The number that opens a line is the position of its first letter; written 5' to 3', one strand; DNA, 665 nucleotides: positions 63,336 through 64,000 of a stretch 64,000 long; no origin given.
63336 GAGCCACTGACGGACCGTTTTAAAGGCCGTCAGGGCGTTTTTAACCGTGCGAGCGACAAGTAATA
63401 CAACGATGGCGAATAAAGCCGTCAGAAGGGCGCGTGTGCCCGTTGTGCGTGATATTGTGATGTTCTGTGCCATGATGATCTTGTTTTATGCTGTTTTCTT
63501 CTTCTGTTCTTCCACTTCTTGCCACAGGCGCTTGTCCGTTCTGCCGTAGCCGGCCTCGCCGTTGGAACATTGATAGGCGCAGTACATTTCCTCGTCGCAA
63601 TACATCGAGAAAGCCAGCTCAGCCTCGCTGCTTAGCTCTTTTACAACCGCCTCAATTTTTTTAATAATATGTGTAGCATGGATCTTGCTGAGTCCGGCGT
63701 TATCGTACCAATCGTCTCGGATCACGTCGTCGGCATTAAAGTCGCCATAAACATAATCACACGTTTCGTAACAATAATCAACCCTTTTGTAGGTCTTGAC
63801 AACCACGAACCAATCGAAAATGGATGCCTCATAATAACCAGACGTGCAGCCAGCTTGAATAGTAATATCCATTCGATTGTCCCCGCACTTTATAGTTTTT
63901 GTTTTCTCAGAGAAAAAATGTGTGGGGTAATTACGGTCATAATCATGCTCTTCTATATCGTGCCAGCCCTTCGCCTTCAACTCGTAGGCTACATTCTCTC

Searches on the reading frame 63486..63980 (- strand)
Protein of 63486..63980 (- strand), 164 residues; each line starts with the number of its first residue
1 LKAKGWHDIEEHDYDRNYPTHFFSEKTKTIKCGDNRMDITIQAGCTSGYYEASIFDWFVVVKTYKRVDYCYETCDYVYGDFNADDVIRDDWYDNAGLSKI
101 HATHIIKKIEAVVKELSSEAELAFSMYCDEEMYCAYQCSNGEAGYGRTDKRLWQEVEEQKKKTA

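Call 20: find_encoding_contigs(protein=window:63486-63980:-, flank=10000, max_places=4)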
Protein window:63486-63980:- (164 aa): no gene with exactly this product is on record in the collection.
